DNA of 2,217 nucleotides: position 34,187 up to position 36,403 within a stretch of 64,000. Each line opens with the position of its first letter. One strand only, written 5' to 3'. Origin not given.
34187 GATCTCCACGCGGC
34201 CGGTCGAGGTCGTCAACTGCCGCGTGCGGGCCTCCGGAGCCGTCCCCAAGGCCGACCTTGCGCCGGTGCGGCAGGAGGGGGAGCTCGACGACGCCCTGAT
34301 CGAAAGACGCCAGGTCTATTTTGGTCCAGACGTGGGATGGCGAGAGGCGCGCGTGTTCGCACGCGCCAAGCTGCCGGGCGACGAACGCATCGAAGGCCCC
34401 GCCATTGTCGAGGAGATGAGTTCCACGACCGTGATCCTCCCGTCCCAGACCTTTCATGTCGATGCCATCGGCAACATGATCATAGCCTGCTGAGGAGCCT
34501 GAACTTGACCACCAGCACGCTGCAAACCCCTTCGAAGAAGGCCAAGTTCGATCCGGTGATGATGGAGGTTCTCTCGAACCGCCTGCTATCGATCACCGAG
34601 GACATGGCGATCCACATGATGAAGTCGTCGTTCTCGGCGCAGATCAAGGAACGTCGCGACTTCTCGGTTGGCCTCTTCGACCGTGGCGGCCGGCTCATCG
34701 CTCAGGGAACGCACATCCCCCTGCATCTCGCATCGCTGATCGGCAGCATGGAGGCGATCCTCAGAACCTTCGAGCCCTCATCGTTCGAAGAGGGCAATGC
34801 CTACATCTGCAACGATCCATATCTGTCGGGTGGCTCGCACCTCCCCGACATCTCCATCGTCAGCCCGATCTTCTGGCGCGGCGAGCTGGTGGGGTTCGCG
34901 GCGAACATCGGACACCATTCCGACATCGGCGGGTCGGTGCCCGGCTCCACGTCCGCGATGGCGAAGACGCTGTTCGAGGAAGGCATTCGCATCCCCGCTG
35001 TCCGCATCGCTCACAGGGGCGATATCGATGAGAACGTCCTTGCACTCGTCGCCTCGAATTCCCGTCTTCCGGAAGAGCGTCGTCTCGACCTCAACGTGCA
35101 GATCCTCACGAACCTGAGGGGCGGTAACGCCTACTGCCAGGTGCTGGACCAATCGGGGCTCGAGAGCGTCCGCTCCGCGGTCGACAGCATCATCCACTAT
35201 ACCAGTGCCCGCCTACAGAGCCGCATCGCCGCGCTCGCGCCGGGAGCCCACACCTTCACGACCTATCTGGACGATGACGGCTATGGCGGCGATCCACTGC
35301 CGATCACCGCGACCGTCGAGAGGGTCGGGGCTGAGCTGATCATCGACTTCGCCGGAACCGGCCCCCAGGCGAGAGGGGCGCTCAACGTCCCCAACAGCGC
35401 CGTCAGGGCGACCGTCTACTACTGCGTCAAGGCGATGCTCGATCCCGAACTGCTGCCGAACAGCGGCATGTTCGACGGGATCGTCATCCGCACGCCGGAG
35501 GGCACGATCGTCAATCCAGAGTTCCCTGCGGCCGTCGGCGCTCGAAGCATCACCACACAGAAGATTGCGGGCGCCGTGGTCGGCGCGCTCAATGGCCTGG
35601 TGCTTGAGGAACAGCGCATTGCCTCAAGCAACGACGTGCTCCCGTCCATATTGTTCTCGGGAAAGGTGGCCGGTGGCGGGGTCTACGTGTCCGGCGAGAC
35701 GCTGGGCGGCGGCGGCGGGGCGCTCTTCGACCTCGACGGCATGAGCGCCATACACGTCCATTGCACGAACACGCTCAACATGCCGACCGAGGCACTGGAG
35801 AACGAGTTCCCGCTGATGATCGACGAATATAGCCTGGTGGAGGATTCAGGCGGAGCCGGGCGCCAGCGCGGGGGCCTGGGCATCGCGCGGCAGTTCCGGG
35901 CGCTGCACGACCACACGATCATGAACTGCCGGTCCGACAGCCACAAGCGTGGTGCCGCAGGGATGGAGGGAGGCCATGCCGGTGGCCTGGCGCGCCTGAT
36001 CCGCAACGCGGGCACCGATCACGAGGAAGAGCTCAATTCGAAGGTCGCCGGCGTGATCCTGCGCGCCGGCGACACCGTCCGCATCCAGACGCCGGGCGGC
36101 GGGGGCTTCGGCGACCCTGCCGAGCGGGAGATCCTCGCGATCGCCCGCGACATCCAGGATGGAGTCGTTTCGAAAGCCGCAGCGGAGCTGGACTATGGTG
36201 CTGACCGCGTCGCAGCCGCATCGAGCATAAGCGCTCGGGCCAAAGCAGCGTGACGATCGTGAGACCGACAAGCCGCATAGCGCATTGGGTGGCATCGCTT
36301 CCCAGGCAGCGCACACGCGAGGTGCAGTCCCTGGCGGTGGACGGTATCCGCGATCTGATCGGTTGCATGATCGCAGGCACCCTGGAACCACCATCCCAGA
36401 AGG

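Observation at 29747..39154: LysR-controlled MFS-HyuA-HyuB-MmgE/PrpD-ASL-like lyase operon: candidate uncharacterised C-N bond catabolic pathway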

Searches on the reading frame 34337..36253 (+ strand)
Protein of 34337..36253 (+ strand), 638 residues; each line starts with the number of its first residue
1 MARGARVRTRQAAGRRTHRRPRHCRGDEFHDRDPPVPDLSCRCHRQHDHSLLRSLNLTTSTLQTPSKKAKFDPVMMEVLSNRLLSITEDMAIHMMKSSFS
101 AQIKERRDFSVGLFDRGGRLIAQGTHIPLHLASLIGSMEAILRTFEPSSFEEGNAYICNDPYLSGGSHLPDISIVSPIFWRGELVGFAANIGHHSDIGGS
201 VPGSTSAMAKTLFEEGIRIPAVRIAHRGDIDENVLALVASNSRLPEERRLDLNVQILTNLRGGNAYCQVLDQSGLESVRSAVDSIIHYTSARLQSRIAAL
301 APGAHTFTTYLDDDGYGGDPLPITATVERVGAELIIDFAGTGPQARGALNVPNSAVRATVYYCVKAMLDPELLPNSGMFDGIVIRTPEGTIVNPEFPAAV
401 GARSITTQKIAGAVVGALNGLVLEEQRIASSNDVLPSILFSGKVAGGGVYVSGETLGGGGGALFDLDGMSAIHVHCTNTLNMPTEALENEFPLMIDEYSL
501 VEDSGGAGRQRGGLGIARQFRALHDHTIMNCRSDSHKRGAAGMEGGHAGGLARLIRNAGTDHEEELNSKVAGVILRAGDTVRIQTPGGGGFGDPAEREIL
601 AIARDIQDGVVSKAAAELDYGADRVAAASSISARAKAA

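Call 3: search_protein_families(library=pfam, proteins=[window:34337-36253:+])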
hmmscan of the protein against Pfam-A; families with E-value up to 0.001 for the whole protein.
window:34337-36253:+ (638 aa): 1 family
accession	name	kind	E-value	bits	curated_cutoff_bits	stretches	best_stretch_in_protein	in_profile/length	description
PF02538.19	Hydantoinase_B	-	4.2e-159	530.8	26.8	1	72-594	1-519/519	Hydantoinase B/oxoprolinase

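Call 5: search_protein_families(library=ncbifam, proteins=[window:34505-36253:+], max_evalue=0.00001)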
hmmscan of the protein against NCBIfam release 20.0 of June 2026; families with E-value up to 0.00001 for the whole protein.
window:34505-36253:+ (582 aa): 2 families
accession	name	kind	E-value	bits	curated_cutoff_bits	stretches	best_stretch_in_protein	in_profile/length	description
NF050157.1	CapLactmsBetCapB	equivalog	2e-75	254.2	1000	1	16-567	2-558/577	caprolactamase subunit beta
NF042976.1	AcphenoCarb_ApcD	equivalog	5.9e-35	120.7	1500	1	15-481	29-505/685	acetophenone carboxylase subunit delta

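Call 17: search_solved_structures(query=window:34505-36253:+, max_evalue=0.00001)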
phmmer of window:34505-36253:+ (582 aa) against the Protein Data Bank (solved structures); distinct sequences matched with E-value up to 0.00001: 5.
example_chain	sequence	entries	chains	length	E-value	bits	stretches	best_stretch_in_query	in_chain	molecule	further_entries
7hk5_A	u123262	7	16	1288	2e-84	287.6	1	10-566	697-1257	N-methylhydantoinase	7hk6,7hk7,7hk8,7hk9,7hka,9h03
6yra_B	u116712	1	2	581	9.7e-60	206.1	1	15-566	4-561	Hydantoinase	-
5l9w_A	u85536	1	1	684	2.6e-32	115.6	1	13-471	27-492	Acetophenone carboxylase delta subunit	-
5m45_A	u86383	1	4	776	1.7e-17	66.7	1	15-491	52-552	Acetone carboxylase alpha subunit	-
5svb_A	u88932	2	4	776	1.8e-17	66.6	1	15-491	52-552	Acetone carboxylase alpha subunit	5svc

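Call 33: search_dna_similar(query=window:34505-36253:+, collection=plasmids, mode=protein, max_rows=40, max_evalue=1e-80)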
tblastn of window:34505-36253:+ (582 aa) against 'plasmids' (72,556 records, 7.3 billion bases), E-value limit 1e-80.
Records with a match: 38; places in all: 38; records where one place covers at least 80% of the query: 37.
Best place of each record, by identity: 60-80% 1; <60% 37.
By first word of the organism name: Agrobacterium 18; Neorhizobium 5; Paracoccus 3; Thioclava 2; Allorhizobium 2; Azospirillum 1; Shinella 1; Salipiger 1; Priestia 1; Pseudosulfitobacter 1; and 3 more.
By predicted mobility (MOB-suite, as given by PLSDB): conjugative 22; non-mobilizable 15; mobilizable 1.
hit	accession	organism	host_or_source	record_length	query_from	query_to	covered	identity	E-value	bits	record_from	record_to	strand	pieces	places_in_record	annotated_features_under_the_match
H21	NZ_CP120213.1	Agrobacterium leguminum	-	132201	1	569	98%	62.3%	0e+0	597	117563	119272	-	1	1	hydantoinase B/oxoprolinase family protein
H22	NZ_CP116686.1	Agrobacterium fabrum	cell culture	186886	11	569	96%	59.9%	0e+0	580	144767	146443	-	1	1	hydantoinase B/oxoprolinase family protein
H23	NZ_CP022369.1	Azospirillum sp. TSH58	single cell,paddy soils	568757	16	565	95%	52.8%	2e-145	471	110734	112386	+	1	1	hydantoinase B/oxoprolinase family protein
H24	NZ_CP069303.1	Shinella sp. PSBB067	monoisolate,Minnesota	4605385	3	569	97%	49.9%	7e-134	438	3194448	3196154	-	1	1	none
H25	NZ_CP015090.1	Salipiger abyssi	single cell,marine seawater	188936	11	565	95%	49.8%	3e-146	474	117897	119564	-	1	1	none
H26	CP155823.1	Thioclava sp. 'Guangxiensis'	Bruguiera gymnorhiza,pure ...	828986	10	566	96%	48.7%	4e-148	479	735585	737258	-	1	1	hydantoinase B/oxoprolinase family protein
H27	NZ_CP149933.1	Thioclava sp. GXIMD2076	pure culture,conch meat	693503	10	566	96%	48.4%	1e-146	475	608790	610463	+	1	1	hydantoinase B/oxoprolinase family protein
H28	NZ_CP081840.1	Agrobacterium vitis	Vitis,Cell culture,South Africa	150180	16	568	95%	48.6%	5e-137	447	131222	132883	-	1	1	hydantoinase B/oxoprolinase family protein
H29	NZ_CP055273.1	Agrobacterium vitis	Vitis vinifera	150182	16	568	95%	48.6%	5e-137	447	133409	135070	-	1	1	hydantoinase B/oxoprolinase family protein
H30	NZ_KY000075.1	Agrobacterium vitis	-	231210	16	568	95%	48.4%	1e-136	446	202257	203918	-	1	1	hydantoinase B/oxoprolinase family protein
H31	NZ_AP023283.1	Agrobacterium vitis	Vitis vinifera,grapevine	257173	16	568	95%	48.4%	1e-136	446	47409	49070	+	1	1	hydantoinase B/oxoprolinase family protein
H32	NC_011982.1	Allorhizobium ampelinum S4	Vitis vinifera cv. 'Izsaki Sarfeher'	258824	16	568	95%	48.4%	1e-136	446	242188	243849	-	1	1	hydantoinase B/oxoprolinase family protein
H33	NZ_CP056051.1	Agrobacterium vitis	Vitis vinifera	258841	16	568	95%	48.4%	1e-136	446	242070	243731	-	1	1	hydantoinase B/oxoprolinase family protein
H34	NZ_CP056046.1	Agrobacterium vitis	Vitis vinifera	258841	16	568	95%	48.4%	1e-136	446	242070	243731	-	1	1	hydantoinase B/oxoprolinase family protein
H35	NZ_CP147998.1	Neorhizobium sp. EC2-8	-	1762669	14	536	90%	46.0%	4e-121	401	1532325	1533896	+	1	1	record has no annotation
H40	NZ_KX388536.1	Agrobacterium tumefaciens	Chrysanthemum x morifolium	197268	14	530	89%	45.4%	3e-115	384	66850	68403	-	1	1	hydantoinase B/oxoprolinase family protein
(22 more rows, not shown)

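Call 34: get_annotated_region(hit=H21, flank=9000)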
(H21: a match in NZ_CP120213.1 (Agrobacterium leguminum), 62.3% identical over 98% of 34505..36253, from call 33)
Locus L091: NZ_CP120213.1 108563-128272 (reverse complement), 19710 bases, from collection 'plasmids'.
description: Agrobacterium leguminum strain CFBP4996 plasmid pAtCFBP4996a, complete sequence
organism: Agrobacterium leguminum (NCBI taxid 2792015)
taxonomy: Bacteria; Pseudomonadota; Alphaproteobacteria; Hyphomicrobiales; Rhizobiaceae; Agrobacterium; Agrobacterium leguminum
host: -; source: -; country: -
typing (MOB-suite, as given by PLSDB): conjugative; relaxase MOBQ; mating-pair formation MPF_T
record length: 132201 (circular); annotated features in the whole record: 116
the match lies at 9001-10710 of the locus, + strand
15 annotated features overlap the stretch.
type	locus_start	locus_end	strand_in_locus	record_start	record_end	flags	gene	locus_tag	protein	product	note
CDS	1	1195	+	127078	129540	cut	-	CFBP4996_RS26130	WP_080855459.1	conjugal transfer protein TrbE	-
CDS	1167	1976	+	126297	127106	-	trbJ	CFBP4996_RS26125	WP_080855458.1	P-type conjugative transfer protein TrbJ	GO:0009291 - unidirectional conjugation [Evidence IEA]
CDS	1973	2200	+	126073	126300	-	trbK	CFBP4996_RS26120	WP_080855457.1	entry exclusion protein TrbK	GO:0009292 - horizontal gene transfer [Evidence IEA]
CDS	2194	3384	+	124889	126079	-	trbL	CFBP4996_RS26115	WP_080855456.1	P-type conjugative transfer protein TrbL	GO:0009291 - unidirectional conjugation [Evidence IEA]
CDS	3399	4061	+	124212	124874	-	-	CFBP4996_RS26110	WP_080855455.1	conjugal transfer protein TrbF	-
CDS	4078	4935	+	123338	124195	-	trbG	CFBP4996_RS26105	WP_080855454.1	P-type conjugative transfer protein TrbG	GO:0009291 - unidirectional conjugation [Evidence IEA]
CDS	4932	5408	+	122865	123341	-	trbH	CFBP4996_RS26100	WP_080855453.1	conjugal transfer protein TrbH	-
CDS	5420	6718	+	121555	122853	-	trbI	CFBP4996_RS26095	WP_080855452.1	IncP-type conjugal transfer protein TrbI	-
CDS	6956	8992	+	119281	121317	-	-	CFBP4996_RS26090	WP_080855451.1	hydantoinase/oxoprolinase family protein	-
CDS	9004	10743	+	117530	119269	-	-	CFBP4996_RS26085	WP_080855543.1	hydantoinase B/oxoprolinase family protein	-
CDS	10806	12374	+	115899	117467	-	-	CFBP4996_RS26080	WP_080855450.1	ABC transporter substrate-binding protein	-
CDS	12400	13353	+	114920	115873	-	-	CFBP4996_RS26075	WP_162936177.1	ABC transporter permease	GO:0055085 - transmembrane transport [Evidence IEA]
CDS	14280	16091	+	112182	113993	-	-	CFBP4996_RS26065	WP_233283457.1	ABC transporter ATP-binding protein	-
CDS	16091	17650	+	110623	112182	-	-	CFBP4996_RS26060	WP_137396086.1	hypothetical protein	-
CDS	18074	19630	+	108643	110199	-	-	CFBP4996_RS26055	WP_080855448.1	ABC transporter substrate-binding protein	-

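Call 35: get_annotated_region(hit=H22, flank=9000)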
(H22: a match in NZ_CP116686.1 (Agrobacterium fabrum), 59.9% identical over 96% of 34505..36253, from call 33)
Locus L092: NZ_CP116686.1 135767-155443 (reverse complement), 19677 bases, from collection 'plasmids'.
description: Agrobacterium fabrum strain 2788 plasmid pAt2788b, complete sequence
organism: Agrobacterium fabrum (NCBI taxid 1176649)
taxonomy: Bacteria; Pseudomonadota; Alphaproteobacteria; Hyphomicrobiales; Rhizobiaceae; Agrobacterium; Agrobacterium fabrum
host: -; source: cell culture; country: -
typing (MOB-suite, as given by PLSDB): conjugative; relaxase MOBQ; mating-pair formation MPF_T
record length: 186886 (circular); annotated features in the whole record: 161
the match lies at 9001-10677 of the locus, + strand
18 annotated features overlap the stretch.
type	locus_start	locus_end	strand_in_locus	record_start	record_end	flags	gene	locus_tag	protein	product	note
CDS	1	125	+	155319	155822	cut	-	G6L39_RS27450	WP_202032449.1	FAD/NAD(P)-binding oxidoreductase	-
CDS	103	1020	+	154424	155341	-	-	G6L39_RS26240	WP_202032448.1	(2Fe-2S)-binding protein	-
CDS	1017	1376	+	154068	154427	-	-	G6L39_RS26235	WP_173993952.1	RidA family protein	-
CDS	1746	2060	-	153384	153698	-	-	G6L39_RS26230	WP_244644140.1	hypothetical protein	-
CDS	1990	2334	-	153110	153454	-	-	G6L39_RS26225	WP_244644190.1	ROK family protein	-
CDS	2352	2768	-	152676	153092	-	-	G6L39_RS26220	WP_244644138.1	hypothetical protein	-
CDS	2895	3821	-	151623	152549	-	-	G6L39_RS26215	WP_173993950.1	LysR substrate-binding domain-containing protein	-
CDS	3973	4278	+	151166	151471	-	-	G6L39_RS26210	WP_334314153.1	(2Fe-2S)-binding protein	-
CDS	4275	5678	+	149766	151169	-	-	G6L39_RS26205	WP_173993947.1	FAD-dependent oxidoreductase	-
CDS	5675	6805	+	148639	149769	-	-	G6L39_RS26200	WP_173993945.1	FAD-dependent oxidoreductase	-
CDS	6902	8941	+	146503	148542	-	-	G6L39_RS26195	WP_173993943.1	hydantoinase/oxoprolinase family protein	-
CDS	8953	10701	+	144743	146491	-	-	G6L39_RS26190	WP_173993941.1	hydantoinase B/oxoprolinase family protein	-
CDS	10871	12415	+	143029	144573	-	-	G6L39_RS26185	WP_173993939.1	ABC transporter substrate-binding protein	-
CDS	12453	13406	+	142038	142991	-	-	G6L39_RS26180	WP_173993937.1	ABC transporter permease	GO:0055085 - transmembrane transport [Evidence IEA]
CDS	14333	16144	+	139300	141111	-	-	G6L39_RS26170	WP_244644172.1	ABC transporter ATP-binding protein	-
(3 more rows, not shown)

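Call 79: get_annotated_region(hit=H40, flank=14000)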
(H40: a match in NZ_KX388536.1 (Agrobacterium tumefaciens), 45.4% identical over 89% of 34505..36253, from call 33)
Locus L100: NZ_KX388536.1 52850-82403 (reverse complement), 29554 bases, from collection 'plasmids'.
description: Agrobacterium tumefaciens strain Chry5 plasmid pTiChry5, complete sequence
organism: Agrobacterium tumefaciens (NCBI taxid 358)
taxonomy: Bacteria; Pseudomonadota; Alphaproteobacteria; Hyphomicrobiales; Rhizobiaceae; Agrobacterium; Agrobacterium tumefaciens
host: -; source: Chrysanthemum x morifolium; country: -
typing (MOB-suite, as given by PLSDB): conjugative; replicon rep_cluster_490,rep_cluster_553; relaxase MOBP,MOBP,MOBQ; mating-pair formation MPF_T
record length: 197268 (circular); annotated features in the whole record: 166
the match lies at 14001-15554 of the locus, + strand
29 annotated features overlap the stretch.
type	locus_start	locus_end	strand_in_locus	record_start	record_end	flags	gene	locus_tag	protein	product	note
CDS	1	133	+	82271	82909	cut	-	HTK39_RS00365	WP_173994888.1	acyl-homoserine-lactone synthase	-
CDS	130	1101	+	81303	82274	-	trbB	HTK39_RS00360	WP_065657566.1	P-type conjugative transfer ATPase TrbB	-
CDS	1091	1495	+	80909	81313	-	trbC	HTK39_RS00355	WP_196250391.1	conjugal transfer pilin TrbC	-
CDS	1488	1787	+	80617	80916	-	-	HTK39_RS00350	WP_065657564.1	conjugal transfer protein TrbD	-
CDS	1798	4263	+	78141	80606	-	-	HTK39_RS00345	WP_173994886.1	conjugal transfer protein TrbE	-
CDS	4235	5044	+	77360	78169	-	trbJ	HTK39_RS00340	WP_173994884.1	P-type conjugative transfer protein TrbJ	GO:0009291 - unidirectional conjugation [Evidence IEA]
CDS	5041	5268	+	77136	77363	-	trbK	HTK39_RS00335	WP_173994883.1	entry exclusion protein TrbK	GO:0009292 - horizontal gene transfer [Evidence IEA]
CDS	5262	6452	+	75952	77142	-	trbL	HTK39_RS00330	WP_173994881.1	P-type conjugative transfer protein TrbL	GO:0009291 - unidirectional conjugation [Evidence IEA]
CDS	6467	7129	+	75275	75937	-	-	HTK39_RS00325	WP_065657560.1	conjugal transfer protein TrbF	-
CDS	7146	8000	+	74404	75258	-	trbG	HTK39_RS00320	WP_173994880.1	P-type conjugative transfer protein TrbG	GO:0009291 - unidirectional conjugation [Evidence IEA]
CDS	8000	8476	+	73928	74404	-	trbH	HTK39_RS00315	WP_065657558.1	conjugal transfer protein TrbH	-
CDS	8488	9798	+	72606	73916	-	trbI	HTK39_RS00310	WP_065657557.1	IncP-type conjugal transfer protein TrbI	-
CDS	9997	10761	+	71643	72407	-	-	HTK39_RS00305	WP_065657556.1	glutamine amidotransferase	-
CDS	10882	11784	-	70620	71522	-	-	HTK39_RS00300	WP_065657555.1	LysR family transcriptional regulator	GO:0006355 - regulation of DNA-templated transcription [Evidence IEA]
CDS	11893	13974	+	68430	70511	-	-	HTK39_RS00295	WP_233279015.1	hydantoinase/oxoprolinase family protein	-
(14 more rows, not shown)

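Call 96: search_protein_families(library=ncbifam, proteins=[L092:4275-5678:+, L092:5675-6805:+], max_evalue=1e-10)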
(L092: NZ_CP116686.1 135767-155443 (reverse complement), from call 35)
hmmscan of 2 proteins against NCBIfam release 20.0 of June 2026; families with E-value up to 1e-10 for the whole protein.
L092:4275-5678:+ (467 aa): 2 families
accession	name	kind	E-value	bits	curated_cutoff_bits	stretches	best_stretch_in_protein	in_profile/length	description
TIGR01372.1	soxA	subfamily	1.3e-38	132.5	1164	1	4-460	168-598/996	sarcosine oxidase subunit alpha family protein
TIGR01292.1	TRX_reduct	equivalog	8.9e-15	54.3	343.45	1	6-125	2-118/300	thioredoxin-disulfide reductase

L092:5675-6805:+ (376 aa): 14 families
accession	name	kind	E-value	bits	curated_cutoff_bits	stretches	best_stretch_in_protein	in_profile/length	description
TIGR01373.1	soxB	subfamily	4.9e-41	140.9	529.45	1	5-370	30-400/407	sarcosine oxidase subunit beta family protein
TIGR02352.1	thiamin_ThiO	equivalog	4.1e-37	128.1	250.8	1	8-354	1-349/351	glycine oxidase ThiO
NF008425.0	PRK11259.1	equivalog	5.3e-34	117.8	257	1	4-370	3-376/377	N-methyl-L-tryptophan oxidase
TIGR01377.1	soxA_mon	subfamily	1.9e-26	92.8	479.65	1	7-220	2-214/381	amino oxidase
NF050086.1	pipecolate_AmaA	exception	3.8e-23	81.8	600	1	4-359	24-387/425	L-pipecolate oxidase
NF001933.0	PRK00711.1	subfamily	1.4e-18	67.2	383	1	84-371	132-418/429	D-amino acid dehydrogenase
TIGR03364.1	HpnW_proposed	hypoth_equivalog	1.7e-16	60.3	285.1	1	6-203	1-194/365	TIGR03364 family FAD-dependent oxidoreductase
NF002480.1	PRK01747.1-1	equivalog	1.2e-14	53.7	540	1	4-326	247-570/645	bifunctional tRNA (5-methylaminomethyl-2-thiouridine)(34)-methyltransferase MnmC2/FAD-dependent 5-carboxymethylaminomethyl-2-thiouridine(34)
NF033460.1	glycerol3P_ox_II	equivalog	2.2e-14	53.4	460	0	112-214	113-216/361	type 2 glycerol-3-phosphate oxidase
TIGR03197.1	MnmC_Cterm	equivalog_domain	1.2e-13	51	174.2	1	7-211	1-208/400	FAD-dependent 5-carboxymethylaminomethyl-2-thiouridine(34) oxidoreductase MnmC1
TIGR03329.1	Phn_aa_oxid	hypoth_equivalog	2.2e-13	49.8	632.8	1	4-353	23-392/460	putative aminophosphonate oxidoreductase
TIGR03377.1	glycerol3P_GlpA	equivalog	5.7e-13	48.2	552.8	1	106-307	99-303/530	anaerobic glycerol-3-phosphate dehydrogenase subunit GlpA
NF009074.0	PRK12409.1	equivalog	5.6e-12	45.5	494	0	104-353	151-404/410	D-amino acid dehydrogenase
NF008726.1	PRK11728.1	equivalog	1e-11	44.3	299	1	7-217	2-213/389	L-2-hydroxyglutarate oxidase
